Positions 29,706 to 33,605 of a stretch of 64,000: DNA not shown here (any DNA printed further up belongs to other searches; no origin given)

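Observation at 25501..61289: Poly-modular design: at least six beta-helix cap motifs in each giant protein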

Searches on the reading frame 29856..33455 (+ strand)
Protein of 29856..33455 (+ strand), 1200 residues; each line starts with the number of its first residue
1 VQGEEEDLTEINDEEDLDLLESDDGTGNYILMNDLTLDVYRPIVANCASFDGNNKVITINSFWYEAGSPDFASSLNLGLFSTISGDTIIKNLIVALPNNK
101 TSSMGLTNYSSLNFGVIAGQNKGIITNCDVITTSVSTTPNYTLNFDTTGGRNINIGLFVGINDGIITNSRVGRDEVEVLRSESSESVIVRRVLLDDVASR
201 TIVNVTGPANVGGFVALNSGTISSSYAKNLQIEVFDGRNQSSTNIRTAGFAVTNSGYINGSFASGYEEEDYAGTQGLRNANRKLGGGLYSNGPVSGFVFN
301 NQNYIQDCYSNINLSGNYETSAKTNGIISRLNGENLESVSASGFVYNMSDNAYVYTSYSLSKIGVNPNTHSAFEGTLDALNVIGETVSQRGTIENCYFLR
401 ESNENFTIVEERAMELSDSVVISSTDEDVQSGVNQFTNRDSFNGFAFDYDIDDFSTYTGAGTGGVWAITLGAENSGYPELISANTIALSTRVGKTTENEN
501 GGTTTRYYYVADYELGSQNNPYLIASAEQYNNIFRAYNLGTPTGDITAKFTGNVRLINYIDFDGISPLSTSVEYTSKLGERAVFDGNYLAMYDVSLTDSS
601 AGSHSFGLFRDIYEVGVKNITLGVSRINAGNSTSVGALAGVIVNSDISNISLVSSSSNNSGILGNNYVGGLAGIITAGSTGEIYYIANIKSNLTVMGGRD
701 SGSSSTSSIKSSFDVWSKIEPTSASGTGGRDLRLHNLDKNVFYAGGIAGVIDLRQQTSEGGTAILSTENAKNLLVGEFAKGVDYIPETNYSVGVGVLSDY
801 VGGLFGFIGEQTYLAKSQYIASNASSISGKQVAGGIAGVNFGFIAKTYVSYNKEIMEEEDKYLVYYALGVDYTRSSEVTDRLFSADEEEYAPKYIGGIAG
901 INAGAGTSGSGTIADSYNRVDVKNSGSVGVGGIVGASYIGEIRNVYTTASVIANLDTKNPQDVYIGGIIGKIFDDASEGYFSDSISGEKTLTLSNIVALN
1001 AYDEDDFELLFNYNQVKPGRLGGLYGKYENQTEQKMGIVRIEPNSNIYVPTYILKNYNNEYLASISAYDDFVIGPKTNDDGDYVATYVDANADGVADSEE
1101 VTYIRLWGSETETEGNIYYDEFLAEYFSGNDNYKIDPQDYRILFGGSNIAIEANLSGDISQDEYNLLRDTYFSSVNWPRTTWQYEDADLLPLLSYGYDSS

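Call 32: search_protein_representatives(protein=window:29856-33455:+)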
Query: 1200 residues. Proteins with E-value up to 0.001 (for the whole library): 128; up to 1e-10: 93; up to 1e-30: 39. The best 128 are listed.
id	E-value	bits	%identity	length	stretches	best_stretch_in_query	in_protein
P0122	0.0e+00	2569.9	96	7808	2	1-1200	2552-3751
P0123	0.0e+00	1352.3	58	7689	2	2-1200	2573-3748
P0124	2.9e-297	1005.7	48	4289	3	5-1200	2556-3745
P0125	1.6e-292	990.1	48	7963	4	4-1199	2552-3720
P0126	6.5e-291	984.7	51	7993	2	2-1199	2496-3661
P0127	1.6e-284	963.5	50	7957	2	4-1198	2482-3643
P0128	2.9e-271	919.6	47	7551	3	4-1200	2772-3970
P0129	3.0e-267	906.3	44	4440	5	4-1200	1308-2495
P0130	6.9e-260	881.9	45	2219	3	5-1200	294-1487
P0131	2.9e-259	879.9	47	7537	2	5-1200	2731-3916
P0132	1.8e-257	874.0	45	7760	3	4-1200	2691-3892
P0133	1.1e-256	871.4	44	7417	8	25-1062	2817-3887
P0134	2.0e-247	840.6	46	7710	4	19-1200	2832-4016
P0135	2.9e-203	694.4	44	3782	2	5-1141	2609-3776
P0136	1.6e-169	582.7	47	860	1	399-1200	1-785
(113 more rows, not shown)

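Call 68: search_protein_families(library=pfam, proteins=[P0124, P0135], max_evalue=0.01)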
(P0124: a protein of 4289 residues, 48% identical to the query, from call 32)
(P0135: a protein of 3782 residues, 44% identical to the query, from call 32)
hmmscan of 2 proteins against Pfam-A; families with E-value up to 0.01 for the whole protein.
P0124 (4289 aa): 2 families
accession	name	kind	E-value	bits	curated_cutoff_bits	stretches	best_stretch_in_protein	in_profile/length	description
PF13487.12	HD_5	-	0.0068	16.6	27.2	0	3021-3058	102-139/170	HD domain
PF02368.24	Big_2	-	0.0087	16.4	22.8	0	792-819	38-65/79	Bacterial Ig-like domain (group 2)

P0135 (3782 aa): 0 families
